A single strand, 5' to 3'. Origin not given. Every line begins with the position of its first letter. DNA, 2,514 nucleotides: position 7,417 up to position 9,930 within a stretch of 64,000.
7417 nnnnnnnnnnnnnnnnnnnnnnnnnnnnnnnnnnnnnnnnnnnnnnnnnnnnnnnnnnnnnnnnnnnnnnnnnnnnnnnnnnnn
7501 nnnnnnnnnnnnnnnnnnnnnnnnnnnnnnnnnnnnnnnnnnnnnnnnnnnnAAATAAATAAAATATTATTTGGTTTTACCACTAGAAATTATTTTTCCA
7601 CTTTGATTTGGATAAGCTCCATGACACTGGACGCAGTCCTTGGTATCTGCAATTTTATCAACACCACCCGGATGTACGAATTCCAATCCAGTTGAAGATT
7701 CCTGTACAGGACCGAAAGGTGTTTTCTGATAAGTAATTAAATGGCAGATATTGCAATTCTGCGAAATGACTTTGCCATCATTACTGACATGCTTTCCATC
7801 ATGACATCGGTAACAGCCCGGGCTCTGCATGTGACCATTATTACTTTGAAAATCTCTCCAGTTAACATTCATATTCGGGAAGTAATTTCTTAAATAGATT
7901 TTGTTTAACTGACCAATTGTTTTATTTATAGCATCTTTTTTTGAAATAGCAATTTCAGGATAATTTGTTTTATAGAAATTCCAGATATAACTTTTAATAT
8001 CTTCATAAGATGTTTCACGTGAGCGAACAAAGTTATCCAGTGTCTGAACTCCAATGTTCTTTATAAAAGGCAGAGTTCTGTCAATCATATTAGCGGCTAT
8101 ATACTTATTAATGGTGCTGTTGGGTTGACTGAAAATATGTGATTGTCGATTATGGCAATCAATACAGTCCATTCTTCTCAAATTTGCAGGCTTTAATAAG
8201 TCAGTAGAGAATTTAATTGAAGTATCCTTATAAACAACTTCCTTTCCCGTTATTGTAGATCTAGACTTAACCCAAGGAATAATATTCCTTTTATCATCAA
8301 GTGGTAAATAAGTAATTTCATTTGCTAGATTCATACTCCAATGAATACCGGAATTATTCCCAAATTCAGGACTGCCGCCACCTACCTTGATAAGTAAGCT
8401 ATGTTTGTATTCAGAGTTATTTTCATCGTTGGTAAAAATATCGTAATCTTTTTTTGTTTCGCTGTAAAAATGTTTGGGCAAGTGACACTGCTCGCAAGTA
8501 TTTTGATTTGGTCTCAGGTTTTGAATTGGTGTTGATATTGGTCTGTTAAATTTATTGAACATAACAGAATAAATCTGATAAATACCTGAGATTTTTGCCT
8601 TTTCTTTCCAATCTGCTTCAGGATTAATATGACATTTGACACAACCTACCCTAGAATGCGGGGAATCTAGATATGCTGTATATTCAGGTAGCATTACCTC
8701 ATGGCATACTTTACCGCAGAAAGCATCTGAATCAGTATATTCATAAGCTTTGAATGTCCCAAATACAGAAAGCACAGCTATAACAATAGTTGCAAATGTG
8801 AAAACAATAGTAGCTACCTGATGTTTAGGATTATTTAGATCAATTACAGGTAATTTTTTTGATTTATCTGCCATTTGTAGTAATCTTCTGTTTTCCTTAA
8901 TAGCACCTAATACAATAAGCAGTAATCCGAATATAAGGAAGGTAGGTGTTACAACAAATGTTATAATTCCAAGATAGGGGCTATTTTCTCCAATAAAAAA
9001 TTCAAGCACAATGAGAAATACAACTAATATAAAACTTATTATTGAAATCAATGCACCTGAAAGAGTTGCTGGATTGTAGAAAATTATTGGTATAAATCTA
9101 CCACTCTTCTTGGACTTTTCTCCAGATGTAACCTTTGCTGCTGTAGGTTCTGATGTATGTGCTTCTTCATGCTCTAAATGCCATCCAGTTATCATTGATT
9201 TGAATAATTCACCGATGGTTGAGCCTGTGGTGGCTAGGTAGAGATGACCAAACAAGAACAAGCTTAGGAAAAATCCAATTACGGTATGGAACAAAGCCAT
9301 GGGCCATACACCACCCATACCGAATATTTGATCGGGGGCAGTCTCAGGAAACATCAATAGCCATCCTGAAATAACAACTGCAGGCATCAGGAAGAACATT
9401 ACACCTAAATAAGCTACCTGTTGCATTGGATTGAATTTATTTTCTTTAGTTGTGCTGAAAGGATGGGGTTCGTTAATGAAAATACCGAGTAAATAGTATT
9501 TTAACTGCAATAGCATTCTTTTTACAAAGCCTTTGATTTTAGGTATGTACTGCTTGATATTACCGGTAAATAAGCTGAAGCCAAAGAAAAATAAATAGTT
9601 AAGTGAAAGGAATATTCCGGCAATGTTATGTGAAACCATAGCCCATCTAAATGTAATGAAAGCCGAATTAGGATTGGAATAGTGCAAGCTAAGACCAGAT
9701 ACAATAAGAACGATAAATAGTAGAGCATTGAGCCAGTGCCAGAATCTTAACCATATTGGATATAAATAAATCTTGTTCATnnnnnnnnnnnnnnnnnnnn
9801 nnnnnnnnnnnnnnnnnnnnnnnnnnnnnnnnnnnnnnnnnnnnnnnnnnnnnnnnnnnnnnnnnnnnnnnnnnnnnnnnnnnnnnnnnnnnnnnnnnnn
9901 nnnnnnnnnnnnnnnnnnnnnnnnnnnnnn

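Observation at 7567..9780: CbcB-like cytochrome b fused to a complete ImcH-like 7-heme quinol oxidase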

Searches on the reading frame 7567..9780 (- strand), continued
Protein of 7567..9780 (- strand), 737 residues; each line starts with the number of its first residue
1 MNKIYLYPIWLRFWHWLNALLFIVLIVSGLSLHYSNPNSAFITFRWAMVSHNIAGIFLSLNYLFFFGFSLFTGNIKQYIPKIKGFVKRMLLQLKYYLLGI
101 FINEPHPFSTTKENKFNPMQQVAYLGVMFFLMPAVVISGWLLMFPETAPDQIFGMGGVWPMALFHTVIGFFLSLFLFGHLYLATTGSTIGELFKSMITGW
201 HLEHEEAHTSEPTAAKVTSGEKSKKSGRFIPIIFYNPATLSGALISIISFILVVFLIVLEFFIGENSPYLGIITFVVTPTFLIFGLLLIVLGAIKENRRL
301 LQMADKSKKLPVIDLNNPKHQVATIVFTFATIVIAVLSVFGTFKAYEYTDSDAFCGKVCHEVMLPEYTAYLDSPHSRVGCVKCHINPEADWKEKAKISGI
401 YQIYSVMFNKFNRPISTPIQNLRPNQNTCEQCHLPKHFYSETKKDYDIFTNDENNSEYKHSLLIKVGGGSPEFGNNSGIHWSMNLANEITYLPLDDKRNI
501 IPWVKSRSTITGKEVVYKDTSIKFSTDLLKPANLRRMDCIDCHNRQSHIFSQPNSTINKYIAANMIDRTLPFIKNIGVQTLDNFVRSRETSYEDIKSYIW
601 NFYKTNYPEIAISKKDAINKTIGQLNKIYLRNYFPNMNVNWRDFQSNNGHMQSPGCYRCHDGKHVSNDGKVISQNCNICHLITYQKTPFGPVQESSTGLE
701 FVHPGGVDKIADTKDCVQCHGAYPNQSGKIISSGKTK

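Call 82: search_protein_families(library=ncbifam, proteins=[P0173, L012:11597-12244:+, L075:3743-5923:+, L012:10548-11600:+], max_evalue=0.0001)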
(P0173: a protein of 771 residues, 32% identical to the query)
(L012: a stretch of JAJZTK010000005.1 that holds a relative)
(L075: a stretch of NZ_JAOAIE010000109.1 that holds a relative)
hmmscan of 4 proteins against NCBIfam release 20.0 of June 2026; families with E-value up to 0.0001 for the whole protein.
P0173 (771 aa): 3 families
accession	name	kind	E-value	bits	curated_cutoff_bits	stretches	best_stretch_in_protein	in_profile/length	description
TIGR02125.1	CytB-hydogenase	equivalog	6.9e-42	143.3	121.5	1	25-228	2-209/212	Ni/Fe-hydrogenase, b-type cytochrome subunit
NF007551.0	PRK10171.1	equivalog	1.1e-19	71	442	1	18-227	6-222/235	Ni/Fe-hydrogenase b-type cytochrome subunit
TIGR03153.1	cytochr_NrfH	equivalog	3.8e-13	49.7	134.2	1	379-476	11-109/138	cytochrome c nitrite reductase small subunit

L012:11597-12244:+ (215 aa): 4 families
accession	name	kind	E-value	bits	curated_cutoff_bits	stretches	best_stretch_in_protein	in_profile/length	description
NF011582.1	PRK15006.1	equivalog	3.1e-35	121.9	204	1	4-207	51-245/248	thiosulfate reductase cytochrome B subunit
TIGR02125.1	CytB-hydogenase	equivalog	6e-20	71.7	121.5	1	14-193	5-191/212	Ni/Fe-hydrogenase, b-type cytochrome subunit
TIGR01583.1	formate-DH-gamm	equivalog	7.4e-10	39.1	115.85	1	15-195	8-174/204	formate dehydrogenase subunit gamma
NF007924.0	PRK10639.1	equivalog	3.4e-07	30.2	341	1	4-75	2-76/211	formate dehydrogenase cytochrome b556 subunit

L075:3743-5923:+ (726 aa): 9 families
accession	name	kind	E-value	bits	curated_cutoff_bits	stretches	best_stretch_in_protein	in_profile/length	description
TIGR01583.1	formate-DH-gamm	equivalog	2.2e-13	50.6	115.85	1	498-704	4-194/204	formate dehydrogenase subunit gamma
TIGR03508.1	decahem_SO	subfamily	3.1e-13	49.8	192.2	1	100-223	71-176/258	DmsE family decaheme c-type cytochrome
NF008659.0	PRK11659.1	equivalog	2.8e-12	46.7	184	0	207-266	39-84/188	cytochrome c nitrite reductase pentaheme subunit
TIGR03507.1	decahem_SO1788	subfamily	6.4e-12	44.7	209.3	0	175-276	235-314/672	OmcA/MtrC family decaheme c-type cytochrome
NF045713.1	CxxCH_16_HmcA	equivalog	2.1e-10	39.8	400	1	37-233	74-245/541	sulfate respiration complex hexadecaheme cytochrome HmcA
TIGR02125.1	CytB-hydogenase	equivalog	2.7e-10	40.1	121.5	1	503-681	7-192/212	Ni/Fe-hydrogenase, b-type cytochrome subunit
TIGR03146.1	cyt_nit_nrfB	equivalog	1.2e-09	38.6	166.6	0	209-266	6-49/145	cytochrome c nitrite reductase pentaheme subunit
TIGR04257.1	nanowire_3heme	domain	1.3e-07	31.7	40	0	387-426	24-63/75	c(7)-type cytochrome triheme domain-containing protein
NF007924.0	PRK10639.1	equivalog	4.9e-05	23.2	341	1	496-716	7-207/211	formate dehydrogenase cytochrome b556 subunit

L012:10548-11600:+ (350 aa): 4 families
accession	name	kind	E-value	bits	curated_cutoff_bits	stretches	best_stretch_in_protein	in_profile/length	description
TIGR03508.1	decahem_SO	subfamily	1.8e-10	40.8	192.2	1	23-168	64-197/258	DmsE family decaheme c-type cytochrome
TIGR03153.1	cytochr_NrfH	equivalog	2.1e-05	24.6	134.2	0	84-119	27-64/138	cytochrome c nitrite reductase small subunit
NF040967.1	cytc_ExtN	equivalog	4.3e-05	22.5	200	0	109-195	183-260/415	selenite/tellurite reduction operon c-type cytochrome ExtN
NF008659.0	PRK11659.1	equivalog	7.7e-05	22.5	184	0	26-123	43-151/188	cytochrome c nitrite reductase pentaheme subunit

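Call 95: search_protein_families(library=pfam, proteins=[L085:4461-4961:+], max_evalue=5)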
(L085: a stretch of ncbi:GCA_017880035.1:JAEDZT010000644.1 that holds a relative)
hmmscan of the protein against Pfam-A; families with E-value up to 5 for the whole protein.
L085:4461-4961:+ (166 aa): 2 families
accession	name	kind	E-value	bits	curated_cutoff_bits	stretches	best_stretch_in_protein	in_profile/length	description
PF00355.32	Rieske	-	2e-07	31.3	20.3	1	82-144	26-84/88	Rieske [2Fe-2S] domain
PF10399.14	UCR_Fe-S_N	-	0.065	13.1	24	1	1-23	1-23/41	Ubiquitinol-cytochrome C reductase Fe-S subunit TAT signal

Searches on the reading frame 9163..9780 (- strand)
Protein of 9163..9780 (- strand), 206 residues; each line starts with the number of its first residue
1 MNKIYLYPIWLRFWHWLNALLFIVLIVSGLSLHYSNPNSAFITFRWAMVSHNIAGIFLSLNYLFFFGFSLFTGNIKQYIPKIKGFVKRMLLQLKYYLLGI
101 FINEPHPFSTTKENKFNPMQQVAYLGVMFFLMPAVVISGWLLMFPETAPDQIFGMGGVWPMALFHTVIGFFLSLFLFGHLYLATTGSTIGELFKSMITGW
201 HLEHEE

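Call 84: find_homologous_proteins(query=window:9163-9780:-, max_evalue=1e-10)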
Query seq(206 aa) (206 aa): 358 proteins with E <= 1e-10 among 1433 candidates; the best 120 are listed.
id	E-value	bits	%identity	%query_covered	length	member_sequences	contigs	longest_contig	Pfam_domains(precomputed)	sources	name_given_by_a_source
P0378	1.5e-94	334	73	97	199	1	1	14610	PF01292.27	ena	-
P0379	3.2e-86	306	63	100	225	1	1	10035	PF01292.27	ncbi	-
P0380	1.0e-84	302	61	100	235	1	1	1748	PF01292.27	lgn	-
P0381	1.3e-81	291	64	100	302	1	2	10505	PF01292.27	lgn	-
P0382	4.7e-80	286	63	100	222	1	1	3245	PF01292.27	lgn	-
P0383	5.0e-80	286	59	98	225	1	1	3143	PF01292.27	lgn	-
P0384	1.4e-79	285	61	98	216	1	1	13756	PF01292.27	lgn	-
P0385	1.6e-79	285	60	100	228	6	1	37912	PF01292.27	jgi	jgi:thiosulfate reductase cytochrome b subunit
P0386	2.0e-79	284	59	100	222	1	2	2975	PF01292.27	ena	-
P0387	2.0e-79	284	58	100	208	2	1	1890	PF01292.27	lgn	-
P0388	3.7e-79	283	57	99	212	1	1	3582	PF01292.27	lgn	-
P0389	5.8e-79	283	59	98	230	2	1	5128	PF01292.27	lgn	-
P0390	1.0e-78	282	59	99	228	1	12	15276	PF01292.27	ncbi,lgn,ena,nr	ncbi:MAG: cytochrome B [Ectothiorhodospiraceae bacterium]|nr:cytochrome B [Ectothiorhodospiraceae ba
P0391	1.5e-78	281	60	99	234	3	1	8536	PF01292.27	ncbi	-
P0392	1.4e-77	278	60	97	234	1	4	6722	PF01292.27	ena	-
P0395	6.2e-77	276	59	100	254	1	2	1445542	PF01292.27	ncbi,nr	ncbi:MAG: cytochrome b/b6 domain-containing protein [Candidatus Kapabacteria bacterium]|nr:cytochrom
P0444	1.4e-66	242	51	100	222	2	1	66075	PF01292.27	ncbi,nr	ncbi:MAG TPA: cytochrome b/b6 domain-containing protein [Ignavibacteriaceae bacterium]|nr:cytochrome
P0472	1.4e-57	213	51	97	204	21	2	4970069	PF01292.27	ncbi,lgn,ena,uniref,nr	ncbi:cytochrome b/b6 domain-containing protein [Labilibaculum sp.]|uniref:cytochrome b/b6 domain-con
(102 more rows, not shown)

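Call 85: find_encoding_contigs(protein=P0378, flank=6000, max_places=1)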
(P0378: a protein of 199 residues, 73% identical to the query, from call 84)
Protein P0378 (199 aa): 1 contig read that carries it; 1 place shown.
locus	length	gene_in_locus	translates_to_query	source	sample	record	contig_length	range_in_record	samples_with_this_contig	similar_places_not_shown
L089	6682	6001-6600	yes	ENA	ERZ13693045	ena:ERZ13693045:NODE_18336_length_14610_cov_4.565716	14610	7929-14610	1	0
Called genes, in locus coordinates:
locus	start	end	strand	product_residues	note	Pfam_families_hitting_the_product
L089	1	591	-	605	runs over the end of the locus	PF13584:BatD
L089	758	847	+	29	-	-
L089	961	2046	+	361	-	PF22113:Mtrc-MtrF_II-IV_dom (faint), PF14522:Cytochrome_C7 (faint)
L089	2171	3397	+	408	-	-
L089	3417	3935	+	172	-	-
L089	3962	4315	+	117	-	PF00034:Cytochrom_C (weak)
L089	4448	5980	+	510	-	PF14522:Cytochrome_C7 (faint), PF22678:Cytochrom_c_NrfB-like (faint), PF09699:Paired_CXXCH_1 (faint), PF14537:Cytochrom_c3_2 (weak)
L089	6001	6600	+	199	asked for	PF01292:Ni_hydr_CYTB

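Call 86: find_encoding_contigs(protein=P0395, flank=6000, max_places=1)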
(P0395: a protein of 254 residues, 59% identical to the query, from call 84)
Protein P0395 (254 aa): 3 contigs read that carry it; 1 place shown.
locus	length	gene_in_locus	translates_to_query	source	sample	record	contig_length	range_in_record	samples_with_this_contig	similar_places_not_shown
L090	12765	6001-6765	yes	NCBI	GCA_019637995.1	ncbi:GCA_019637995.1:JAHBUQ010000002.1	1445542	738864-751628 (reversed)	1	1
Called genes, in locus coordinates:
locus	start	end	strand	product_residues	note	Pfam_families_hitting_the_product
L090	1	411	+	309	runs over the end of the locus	PF02899:Phage_int_SAM_1, PF00589:Phage_integrase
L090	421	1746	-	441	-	PF00009:GTP_EFTU (weak), PF01926:MMR_HSR1, PF02421:FeoB_N, PF00009:GTP_EFTU, PF01926:MMR_HSR1, PF02421:FeoB_N, PF04548:AIG1 (weak), PF14714:KH_dom-like, +5 more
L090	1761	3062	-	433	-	PF20094:GWxTD_dom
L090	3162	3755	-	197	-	-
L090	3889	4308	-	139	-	-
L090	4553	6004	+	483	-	PF02085:Cytochrom_CIII (faint), PF22678:Cytochrom_c_NrfB-like (faint), PF09699:Paired_CXXCH_1 (faint), PF14522:Cytochrome_C7 (weak), PF14537:Cytochrom_c3_2 (faint)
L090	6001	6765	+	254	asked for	PF01292:Ni_hydr_CYTB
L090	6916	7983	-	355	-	PF00154:RecA_N, PF06745:ATPase (weak), PF08423:Rad51, PF27531:MT3502_N (weak), PF21096:RecA_C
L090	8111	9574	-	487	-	PF18962:Por_Secre_tail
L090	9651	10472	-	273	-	PF18962:Por_Secre_tail (weak)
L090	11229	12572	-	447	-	PF00460:Flg_bb_rod (weak), PF22692:LlgE_F_G_D1, PF07559:FlgE_D2, PF06429:Flg_bbr_C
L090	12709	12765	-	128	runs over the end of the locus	-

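Call 87: find_encoding_contigs(protein=P0444, flank=6000, max_places=1)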
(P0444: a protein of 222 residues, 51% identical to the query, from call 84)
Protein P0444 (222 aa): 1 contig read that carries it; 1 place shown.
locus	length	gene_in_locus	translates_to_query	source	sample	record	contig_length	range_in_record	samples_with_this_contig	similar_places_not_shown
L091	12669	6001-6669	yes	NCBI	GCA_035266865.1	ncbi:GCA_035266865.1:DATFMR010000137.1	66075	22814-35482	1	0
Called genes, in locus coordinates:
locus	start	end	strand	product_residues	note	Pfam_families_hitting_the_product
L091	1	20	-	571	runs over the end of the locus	PF00364:Biotin_lipoyl, PF25917:BSH_RND (faint), PF25919:BSH_CusB (faint), PF25997:BSH_YhbJ (weak), PF00364:Biotin_lipoyl, PF25997:BSH_YhbJ (weak), PF02817:E3_binding (weak), PF00198:2-oxoacid_dh, +2 more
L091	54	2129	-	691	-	PF00676:E1_dh, PF02779:Transket_pyr, PF02780:Transketolase_C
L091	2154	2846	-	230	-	PF21948:LplA-B_cat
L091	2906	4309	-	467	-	PF00890:FAD_binding_2 (faint), PF01134:GIDA (weak), PF01266:DAO (faint), PF07992:Pyr_redox_2, PF12831:FAD_oxidored (weak), PF13738:Pyr_redox_3, PF00070:Pyr_redox, PF02852:Pyr_redox_dim, +2 more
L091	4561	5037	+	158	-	PF12728:HTH_17 (weak), PF13411:MerR_1, PF00376:MerR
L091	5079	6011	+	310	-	PF02085:Cytochrom_CIII (faint), PF09699:Paired_CXXCH_1 (faint), PF14522:Cytochrome_C7 (faint), PF14537:Cytochrom_c3_2 (weak), PF22113:Mtrc-MtrF_II-IV_dom (weak)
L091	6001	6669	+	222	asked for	PF01292:Ni_hydr_CYTB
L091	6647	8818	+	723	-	PF14522:Cytochrome_C7 (faint), PF14537:Cytochrom_c3_2 (faint), PF22113:Mtrc-MtrF_II-IV_dom (faint), PF09699:Paired_CXXCH_1 (faint)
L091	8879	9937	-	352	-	PF13620:CarboxypepD_reg, PF13715:CarbopepD_reg_2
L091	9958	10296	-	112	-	PF01740:STAS, PF13466:STAS_2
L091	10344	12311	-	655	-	PF16177:ACAS_N, PF00501:AMP-binding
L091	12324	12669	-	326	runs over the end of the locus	PF01613:Flavin_Reduct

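Call 88: find_encoding_contigs(protein=P0472, flank=6000, max_places=1)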
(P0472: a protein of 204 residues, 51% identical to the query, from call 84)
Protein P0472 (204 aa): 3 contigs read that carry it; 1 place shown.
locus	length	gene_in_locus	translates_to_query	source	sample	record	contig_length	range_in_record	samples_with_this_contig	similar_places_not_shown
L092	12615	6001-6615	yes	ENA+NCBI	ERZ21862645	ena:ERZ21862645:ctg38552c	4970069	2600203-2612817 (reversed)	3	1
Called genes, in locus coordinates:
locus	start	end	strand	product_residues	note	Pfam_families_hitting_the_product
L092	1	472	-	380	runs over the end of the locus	PF07690:MFS_1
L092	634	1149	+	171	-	PF00881:Nitroreductase, PF14512:TM1586_NiRdase (weak), PF00881:Nitroreductase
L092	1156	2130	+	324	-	PF02492:cobW, PF07683:CobW_C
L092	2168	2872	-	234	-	PF00027:cNMP_binding, PF13545:HTH_Crp_2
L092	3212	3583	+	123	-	-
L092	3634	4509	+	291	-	PF19089:DUF5777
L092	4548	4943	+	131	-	PF00034:Cytochrom_C, PF13442:Cytochrome_CBB3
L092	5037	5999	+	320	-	PF14522:Cytochrome_C7 (faint), PF22113:Mtrc-MtrF_II-IV_dom (faint), PF09699:Paired_CXXCH_1 (faint), PF14537:Cytochrom_c3_2 (weak)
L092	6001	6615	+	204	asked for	PF01292:Ni_hydr_CYTB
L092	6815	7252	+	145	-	-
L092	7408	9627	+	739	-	PF13715:CarbopepD_reg_2, PF00593:TonB_dep_Rec_b-barrel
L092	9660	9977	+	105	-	PF00403:HMA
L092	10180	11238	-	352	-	PF14522:Cytochrome_C7 (faint), PF22113:Mtrc-MtrF_II-IV_dom (faint)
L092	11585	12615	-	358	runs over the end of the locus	PF00871:Acetate_kinase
